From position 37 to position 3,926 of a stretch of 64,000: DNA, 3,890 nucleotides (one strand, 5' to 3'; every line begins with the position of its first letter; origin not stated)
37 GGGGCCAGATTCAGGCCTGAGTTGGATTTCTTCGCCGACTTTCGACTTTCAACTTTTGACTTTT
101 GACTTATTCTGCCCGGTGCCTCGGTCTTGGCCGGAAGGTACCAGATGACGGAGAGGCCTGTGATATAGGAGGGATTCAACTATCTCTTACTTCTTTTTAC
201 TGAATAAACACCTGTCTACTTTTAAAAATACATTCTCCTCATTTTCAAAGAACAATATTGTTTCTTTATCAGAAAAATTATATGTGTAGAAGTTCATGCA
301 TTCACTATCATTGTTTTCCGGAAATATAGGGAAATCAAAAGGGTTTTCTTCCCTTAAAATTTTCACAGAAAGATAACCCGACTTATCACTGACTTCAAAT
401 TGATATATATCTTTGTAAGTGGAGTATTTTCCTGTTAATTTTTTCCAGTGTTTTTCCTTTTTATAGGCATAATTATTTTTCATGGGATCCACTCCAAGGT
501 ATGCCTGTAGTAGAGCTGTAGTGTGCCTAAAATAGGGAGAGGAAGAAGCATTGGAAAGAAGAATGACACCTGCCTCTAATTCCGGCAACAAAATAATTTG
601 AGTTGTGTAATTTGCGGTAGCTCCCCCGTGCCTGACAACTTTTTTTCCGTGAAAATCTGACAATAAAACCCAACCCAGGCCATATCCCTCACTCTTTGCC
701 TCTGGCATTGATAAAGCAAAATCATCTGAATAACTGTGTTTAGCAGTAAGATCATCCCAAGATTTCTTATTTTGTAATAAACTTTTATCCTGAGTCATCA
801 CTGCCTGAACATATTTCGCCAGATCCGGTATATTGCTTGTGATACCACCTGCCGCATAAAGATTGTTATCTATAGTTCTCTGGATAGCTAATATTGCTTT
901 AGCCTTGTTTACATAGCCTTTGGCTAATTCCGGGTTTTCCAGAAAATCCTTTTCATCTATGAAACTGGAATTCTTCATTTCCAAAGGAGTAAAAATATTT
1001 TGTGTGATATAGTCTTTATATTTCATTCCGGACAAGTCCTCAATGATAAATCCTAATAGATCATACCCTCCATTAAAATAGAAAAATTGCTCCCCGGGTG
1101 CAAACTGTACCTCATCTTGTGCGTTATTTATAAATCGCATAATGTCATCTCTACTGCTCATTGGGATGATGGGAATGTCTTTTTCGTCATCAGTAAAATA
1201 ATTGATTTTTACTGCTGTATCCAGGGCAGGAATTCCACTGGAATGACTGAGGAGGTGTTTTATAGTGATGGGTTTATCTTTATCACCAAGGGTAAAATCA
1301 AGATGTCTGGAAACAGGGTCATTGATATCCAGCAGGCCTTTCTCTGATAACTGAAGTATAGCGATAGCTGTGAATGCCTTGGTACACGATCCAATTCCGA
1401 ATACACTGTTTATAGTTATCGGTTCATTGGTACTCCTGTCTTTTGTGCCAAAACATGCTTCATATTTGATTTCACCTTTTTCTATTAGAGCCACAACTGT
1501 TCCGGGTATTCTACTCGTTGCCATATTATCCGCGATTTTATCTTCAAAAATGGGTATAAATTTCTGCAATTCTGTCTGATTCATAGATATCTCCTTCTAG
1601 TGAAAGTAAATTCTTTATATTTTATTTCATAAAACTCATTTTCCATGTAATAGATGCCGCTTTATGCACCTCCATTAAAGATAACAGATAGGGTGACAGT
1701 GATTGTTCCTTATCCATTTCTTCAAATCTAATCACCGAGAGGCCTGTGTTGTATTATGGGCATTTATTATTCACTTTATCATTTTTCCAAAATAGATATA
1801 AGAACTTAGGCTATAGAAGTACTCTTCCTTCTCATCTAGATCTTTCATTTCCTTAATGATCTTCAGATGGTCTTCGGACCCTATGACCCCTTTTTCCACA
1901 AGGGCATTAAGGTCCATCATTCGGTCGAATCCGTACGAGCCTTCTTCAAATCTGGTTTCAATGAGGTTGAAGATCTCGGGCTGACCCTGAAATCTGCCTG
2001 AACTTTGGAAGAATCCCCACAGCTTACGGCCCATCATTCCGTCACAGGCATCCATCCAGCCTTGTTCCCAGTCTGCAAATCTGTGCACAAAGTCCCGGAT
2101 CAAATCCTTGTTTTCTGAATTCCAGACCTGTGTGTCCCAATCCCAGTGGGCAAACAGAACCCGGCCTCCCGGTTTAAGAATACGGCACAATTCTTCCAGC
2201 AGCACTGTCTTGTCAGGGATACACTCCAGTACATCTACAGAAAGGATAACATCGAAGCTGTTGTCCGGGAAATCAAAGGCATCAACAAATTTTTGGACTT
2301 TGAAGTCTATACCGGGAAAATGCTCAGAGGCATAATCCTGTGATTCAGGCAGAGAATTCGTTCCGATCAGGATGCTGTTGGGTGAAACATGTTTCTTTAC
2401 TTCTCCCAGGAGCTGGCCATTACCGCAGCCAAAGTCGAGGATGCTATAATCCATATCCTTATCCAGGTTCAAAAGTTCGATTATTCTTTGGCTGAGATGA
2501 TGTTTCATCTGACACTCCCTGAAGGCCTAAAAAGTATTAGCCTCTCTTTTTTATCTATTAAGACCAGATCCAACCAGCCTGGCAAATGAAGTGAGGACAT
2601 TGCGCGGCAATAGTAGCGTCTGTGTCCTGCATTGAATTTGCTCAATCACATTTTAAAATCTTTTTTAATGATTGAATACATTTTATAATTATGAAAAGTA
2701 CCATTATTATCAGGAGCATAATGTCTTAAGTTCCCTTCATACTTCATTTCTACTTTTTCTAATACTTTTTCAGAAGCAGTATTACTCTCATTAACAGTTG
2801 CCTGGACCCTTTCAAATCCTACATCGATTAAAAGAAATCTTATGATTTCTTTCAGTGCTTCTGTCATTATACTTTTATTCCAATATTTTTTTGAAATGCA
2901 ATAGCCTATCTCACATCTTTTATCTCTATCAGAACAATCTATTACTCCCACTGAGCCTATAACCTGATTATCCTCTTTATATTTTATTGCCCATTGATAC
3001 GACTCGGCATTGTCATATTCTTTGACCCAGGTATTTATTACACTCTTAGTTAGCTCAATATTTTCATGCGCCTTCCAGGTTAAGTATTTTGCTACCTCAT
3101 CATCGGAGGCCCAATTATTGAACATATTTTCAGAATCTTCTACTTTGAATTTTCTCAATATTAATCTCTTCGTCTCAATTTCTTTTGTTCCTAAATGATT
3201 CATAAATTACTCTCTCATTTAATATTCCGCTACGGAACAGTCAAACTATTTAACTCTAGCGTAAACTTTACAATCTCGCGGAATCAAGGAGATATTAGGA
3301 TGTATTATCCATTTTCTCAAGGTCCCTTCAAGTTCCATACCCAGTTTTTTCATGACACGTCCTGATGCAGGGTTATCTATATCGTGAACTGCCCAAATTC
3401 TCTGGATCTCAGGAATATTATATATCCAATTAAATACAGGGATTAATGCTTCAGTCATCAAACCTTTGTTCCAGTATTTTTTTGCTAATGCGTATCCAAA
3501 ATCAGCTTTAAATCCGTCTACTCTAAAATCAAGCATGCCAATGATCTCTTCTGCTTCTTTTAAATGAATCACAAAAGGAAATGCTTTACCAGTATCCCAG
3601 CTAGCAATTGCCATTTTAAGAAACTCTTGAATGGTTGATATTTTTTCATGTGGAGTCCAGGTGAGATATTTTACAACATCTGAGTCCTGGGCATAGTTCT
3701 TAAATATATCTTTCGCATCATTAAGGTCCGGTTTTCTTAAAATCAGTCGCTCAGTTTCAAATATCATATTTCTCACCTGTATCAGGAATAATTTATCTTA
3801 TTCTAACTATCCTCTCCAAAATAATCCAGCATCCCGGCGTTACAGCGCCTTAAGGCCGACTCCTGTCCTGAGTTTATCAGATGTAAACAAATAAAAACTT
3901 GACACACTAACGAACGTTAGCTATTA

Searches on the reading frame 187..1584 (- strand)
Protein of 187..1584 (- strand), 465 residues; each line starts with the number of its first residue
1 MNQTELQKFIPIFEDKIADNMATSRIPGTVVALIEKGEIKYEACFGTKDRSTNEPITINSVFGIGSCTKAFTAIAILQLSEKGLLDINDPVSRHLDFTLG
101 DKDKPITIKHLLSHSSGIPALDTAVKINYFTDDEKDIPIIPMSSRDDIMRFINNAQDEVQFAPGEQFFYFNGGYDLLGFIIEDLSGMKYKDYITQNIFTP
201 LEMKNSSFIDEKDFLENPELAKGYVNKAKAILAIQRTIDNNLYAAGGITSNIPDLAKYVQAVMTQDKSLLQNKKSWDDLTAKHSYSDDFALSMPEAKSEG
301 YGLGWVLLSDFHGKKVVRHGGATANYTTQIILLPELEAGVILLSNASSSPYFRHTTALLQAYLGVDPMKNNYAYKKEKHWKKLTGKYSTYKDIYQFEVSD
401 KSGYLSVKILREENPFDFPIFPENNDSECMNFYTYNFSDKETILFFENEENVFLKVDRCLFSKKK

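Call 64: search_protein_families(library=ncbifam, proteins=[window:187-1584:-], max_evalue=0.01)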
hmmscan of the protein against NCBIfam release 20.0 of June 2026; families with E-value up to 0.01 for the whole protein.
window:187-1584:- (465 aa): 48 families (the best 25 are shown)
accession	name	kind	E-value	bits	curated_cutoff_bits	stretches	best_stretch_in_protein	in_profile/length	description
NF033085.1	bla_class_C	equivalog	4.7e-28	98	415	1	13-268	8-240/356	class C beta-lactamase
NF007943.0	PRK10662.1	equivalog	2.4e-27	95.5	266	1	20-354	43-364/380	D-alanyl-D-alanine-carboxypeptidase/endopeptidase AmpH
NF012173.1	CMY2-MIR-ACT-EC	exception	5.2e-24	84.7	680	1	8-267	27-262/380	CMY2/MIR/ACT/EC family class C beta-lactamase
NF000385.4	blaACT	exception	1.1e-21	77.3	810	1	12-267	31-262/380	ACT family cephalosporin-hydrolyzing class C beta-lactamase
NF040478.1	blaLAQ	exception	1.4e-21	76.9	850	1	19-264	37-258/380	LAQ family class C beta-lactamase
NF000191.1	CMY2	exception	1.4e-21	76.7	800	1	7-273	26-266/381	CMY-2 family class C beta-lactamase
NF038366.1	blaSFDC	exception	1.4e-20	73.7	840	1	3-266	23-261/382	SFDC family class C beta-lactamase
NF052559.1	MthAcHydAcmB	equivalog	1.6e-20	73.2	550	1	21-216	19-221/391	methyl acetate hydrolase AcmB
NF000419.2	blaCMH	exception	3e-20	72.8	875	1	12-266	31-261/381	CMH family class C beta-lactamase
NF000185.2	BlaEC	exception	5.4e-20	71.7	850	1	12-264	27-255/377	BlaEC family class C beta-lactamase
NF041665.1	blaPSZ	exception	1e-19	70.8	850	1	15-267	33-261/379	PSZ family class C beta-lactamase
NF000187.3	BlaMIR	exception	1.4e-19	70.5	882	1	12-267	31-262/381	MIR family cephalosporin-hydrolyzing class C beta-lactamase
NF009622.0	PRK13128.1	equivalog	4.4e-19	68.4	443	1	24-376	20-343/518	D-aminopeptidase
NF041662.1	ampC_Kaer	exception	8.8e-19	67.5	825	1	14-269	33-264/381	AmpC-Kaer family extended-spectrum class C beta-lactamase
NF038238.1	blaBUT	exception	2.9e-18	66.1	850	1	21-266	42-263/383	BUT family class C beta-lactamase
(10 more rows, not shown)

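Call 65: search_protein_families(library=pfam, proteins=[window:187-1584:-], max_evalue=0.001)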
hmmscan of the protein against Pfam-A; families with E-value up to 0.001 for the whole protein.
window:187-1584:- (465 aa): 2 families
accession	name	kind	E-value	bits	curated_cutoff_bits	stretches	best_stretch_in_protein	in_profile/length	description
PF00144.29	Beta-lactamase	-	3.6e-65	220.7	27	1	13-355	1-320/329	Beta-lactamase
PF13969.11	Pab87_oct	-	1.9e-10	41.3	27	1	374-461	7-95/96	Pab87 octamerisation domain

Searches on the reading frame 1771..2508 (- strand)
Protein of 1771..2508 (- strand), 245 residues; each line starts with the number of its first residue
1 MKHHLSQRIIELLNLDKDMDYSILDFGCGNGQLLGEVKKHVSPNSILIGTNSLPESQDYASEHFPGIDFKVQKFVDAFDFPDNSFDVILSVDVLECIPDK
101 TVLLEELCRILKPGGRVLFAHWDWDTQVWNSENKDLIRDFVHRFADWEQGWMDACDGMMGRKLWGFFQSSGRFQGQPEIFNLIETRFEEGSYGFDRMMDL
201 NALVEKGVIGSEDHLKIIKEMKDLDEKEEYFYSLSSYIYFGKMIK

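Call 64: search_protein_families(library=ncbifam, proteins=[window:1771-2508:-], max_evalue=0.01)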
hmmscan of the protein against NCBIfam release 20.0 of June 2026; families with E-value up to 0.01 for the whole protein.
window:1771-2508:- (245 aa): 31 families (the best 25 are shown)
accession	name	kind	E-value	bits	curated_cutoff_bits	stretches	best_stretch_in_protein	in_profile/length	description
NF041537.1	ArsM_AhpD_UU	exception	9.1e-15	54.3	510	1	22-121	79-182/345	arsenite methyltransferase/AhpD domain selenoprotein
NF041536.1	ArsM_DUF2284_UU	exception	3.9e-14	51.9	575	1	22-149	79-202/459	arsenite methyltransferase/DUF2284 domain selenoprotein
NF047649.1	MTase_UXPK_star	exception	4.6e-11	42.3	460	1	22-121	80-183/283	methyltransferase/UXPK-star double selenoprotein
NF045667.1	MTase_DVU1556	equivalog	2.9e-10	40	155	1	5-119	10-119/213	DVU_1556 family methyltransferase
TIGR02072.1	BioC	equivalog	3.4e-10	40.1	184.95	1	6-121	24-134/244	malonyl-ACP O-methyltransferase BioC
NF045882.1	PLipidMtase_Leg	equivalog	3e-09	37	390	1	10-121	33-145/207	phospholipid N-methyltransferase PmtA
NF045823.1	PthPhpthDimycoMt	equivalog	3e-09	36.4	300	1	63-127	111-174/256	phthiotriol/phenolphthiotriol dimycocerosates methyltransferase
TIGR01983.1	UbiG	equivalog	5.2e-09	35.8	102.95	1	19-125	49-157/228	bifunctional 2-polyprenyl-6-hydroxyphenol methylase/3-demethylubiquinol 3-O-methyltransferase UbiG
NF045825.1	FAmtase_mtf2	equivalog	5.5e-09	35.6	400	1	23-127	62-166/248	fatty-acid O-methyltransferase Mtf2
NF008823.0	PRK11873.1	subfamily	5.4e-08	32.6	263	1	66-118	129-180/272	arsenite methyltransferase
NF001244.0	PRK00216.1-5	equivalog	7.6e-08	31.9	216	1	17-118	46-152/236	bifunctional demethylmenaquinone methyltransferase/2-methoxy-6-polyprenyl-1,4-benzoquinol methylase UbiE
NF010703.0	PRK14103.1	equivalog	1.2e-06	28.1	320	1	12-118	21-123/256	trans-aconitate 2-methyltransferase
NF040539.1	AST_met_ArsM_2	exception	1.3e-06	28.4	240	1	7-120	46-164/262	putative arsinothricin biosynthesis methyltransferase ArsM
NF001242.0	PRK00216.1-3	equivalog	1.5e-06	27.8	351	1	7-119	58-175/258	bifunctional demethylmenaquinone methyltransferase/2-methoxy-6-polyprenyl-1,4-benzoquinol methylase UbiE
NF001240.0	PRK00216.1-1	equivalog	3.7e-06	26.2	378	1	71-120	120-169/251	bifunctional demethylmenaquinone methyltransferase/2-methoxy-6-polyprenyl-1,4-benzoquinol methylase UbiE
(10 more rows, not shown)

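Call 65: search_protein_families(library=pfam, proteins=[window:1771-2508:-], max_evalue=0.001)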
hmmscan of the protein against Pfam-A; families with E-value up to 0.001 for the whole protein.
window:1771-2508:- (245 aa): 10 families
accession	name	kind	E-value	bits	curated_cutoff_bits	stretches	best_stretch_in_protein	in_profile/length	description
PF08241.18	Methyltransf_11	-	1.3e-16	61.5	21.2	1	24-119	1-95/95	Methyltransferase domain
PF13847.12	Methyltransf_31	-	4.4e-16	59.3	27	1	20-126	4-114/145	Methyltransferase domain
PF13489.12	Methyltransf_23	-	2.1e-15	57.2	27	1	7-139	7-124/164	Methyltransferase domain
PF13649.12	Methyltransf_25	-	4.7e-15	56.5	27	1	23-115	1-97/97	Methyltransferase domain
PF08242.18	Methyltransf_12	-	4.3e-13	50.2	30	1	24-117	1-98/98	Methyltransferase domain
PF01209.24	Ubie_methyltran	-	1.7e-06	28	20.1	1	3-118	32-150/233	ubiE/COQ5 methyltransferase family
PF20922.3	Anamorsin_N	-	0.00025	21.2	27.1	1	79-120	46-88/163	Anamorsin, N-terminal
PF05219.18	DREV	-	0.00038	20.1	26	1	19-120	94-187/265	DREV methyltransferase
PF02353.26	CMAS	-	0.00045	20.1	27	1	8-121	53-166/273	Mycolic acid cyclopropane synthetase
PF07021.18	MetW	-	0.00054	20.1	21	0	22-112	16-103/193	Methionine biosynthesis protein MetW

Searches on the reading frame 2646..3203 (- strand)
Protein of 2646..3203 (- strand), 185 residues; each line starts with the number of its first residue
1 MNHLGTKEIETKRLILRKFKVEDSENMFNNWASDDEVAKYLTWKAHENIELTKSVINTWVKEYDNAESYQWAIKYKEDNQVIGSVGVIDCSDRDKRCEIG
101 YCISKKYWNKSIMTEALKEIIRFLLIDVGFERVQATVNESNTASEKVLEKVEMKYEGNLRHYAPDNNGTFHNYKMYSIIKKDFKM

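Call 64: search_protein_families(library=ncbifam, proteins=[window:2646-3203:-], max_evalue=0.01)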
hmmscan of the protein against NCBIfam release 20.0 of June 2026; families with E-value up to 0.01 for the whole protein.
window:2646-3203:- (185 aa): 10 families
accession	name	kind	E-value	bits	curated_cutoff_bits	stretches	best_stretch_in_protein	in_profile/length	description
NF008072.0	PRK10809.1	equivalog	7.2e-09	35.6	190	1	9-180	13-187/194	ribosomal protein S5-alanine N-acetyltransferase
NF007539.0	PRK10151.1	equivalog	3.7e-07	29.9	184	1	77-179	74-175/179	50S ribosomal protein L7/L12-serine acetyltransferase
NF000225.3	AAC_6p_Strep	exception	2.1e-06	27.8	250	1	63-167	33-138/156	aminoglycoside 6'-N-acetyltransferase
NF007527.0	PRK10140.1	equivalog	1.2e-05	25.3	236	1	78-176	59-159/162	N-acetyltransferase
NF000485.1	TlmB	exception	2.4e-05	23.7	625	1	12-165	6-153/292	bleomycin family antibiotic N-acetyltransferase TlmB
NF000483.1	BlmB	exception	0.00012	21.6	625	1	9-169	12-165/301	bleomycin family antibiotic N-acetyltransferase BlmB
TIGR03585.1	PseH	equivalog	0.00064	19.8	93.1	1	58-167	40-147/156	UDP-4-amino-4,6-dideoxy-N-acetyl-beta-L-altrosamine N-acetyltransferase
NF058543.1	ActPatMycb56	equivalog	0.001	18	460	1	51-156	174-277/317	acetyltransferase Pat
NF033151.0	AAC_6p_A10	exception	0.0016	18.5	400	1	104-156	103-155/178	AAC(6')-I family aminoglycoside 6'-N-acetyltransferase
TIGR01575.1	rimI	equivalog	0.0089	16.2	86.4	0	53-166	10-125/132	ribosomal protein S18-alanine N-acetyltransferase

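Call 65: search_protein_families(library=pfam, proteins=[window:2646-3203:-], max_evalue=0.001)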
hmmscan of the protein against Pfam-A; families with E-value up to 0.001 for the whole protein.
window:2646-3203:- (185 aa): 3 families
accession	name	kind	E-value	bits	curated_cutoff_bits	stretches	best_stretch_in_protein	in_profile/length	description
PF13302.13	Acetyltransf_3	-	8.6e-33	114.4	25.4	1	13-154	1-138/138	Acetyltransferase (GNAT) domain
PF00583.31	Acetyltransf_1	-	1.1e-10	42.2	20.7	1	55-150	21-113/116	Acetyltransferase (GNAT) family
PF13420.13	Acetyltransf_4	-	6.4e-06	26.7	24.3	1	28-171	12-152/155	Acetyltransferase (GNAT) domain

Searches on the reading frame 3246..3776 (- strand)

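Call 64: search_protein_families(library=ncbifam, proteins=[window:3246-3776:-], max_evalue=0.01)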
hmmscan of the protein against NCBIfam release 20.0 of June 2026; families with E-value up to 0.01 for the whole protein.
window:3246-3776:- (176 aa): 5 families
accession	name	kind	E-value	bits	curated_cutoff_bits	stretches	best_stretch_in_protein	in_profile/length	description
NF008072.0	PRK10809.1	equivalog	3.3e-14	53.1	190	1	5-157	12-171/194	ribosomal protein S5-alanine N-acetyltransferase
NF007539.0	PRK10151.1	equivalog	1.1e-05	25.1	184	1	64-156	66-159/179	50S ribosomal protein L7/L12-serine acetyltransferase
NF000485.1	TlmB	exception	2.1e-05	23.9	625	1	10-157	9-151/292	bleomycin family antibiotic N-acetyltransferase TlmB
NF007527.0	PRK10140.1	equivalog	3e-05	24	236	1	89-158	78-147/162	N-acetyltransferase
NF011709.0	PRK15130.1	equivalog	0.0028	17.5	218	1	33-155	28-148/186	spermidine N1-acetyltransferase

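Call 65: search_protein_families(library=pfam, proteins=[window:3246-3776:-], max_evalue=0.001)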
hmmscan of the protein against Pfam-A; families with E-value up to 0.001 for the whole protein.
window:3246-3776:- (176 aa): 2 families
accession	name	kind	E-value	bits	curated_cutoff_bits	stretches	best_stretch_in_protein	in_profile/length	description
PF13302.13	Acetyltransf_3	-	1.6e-29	103.8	25.4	1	10-148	1-138/138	Acetyltransferase (GNAT) domain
PF00583.31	Acetyltransf_1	-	2.4e-06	28.3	20.7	1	58-147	25-116/116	Acetyltransferase (GNAT) family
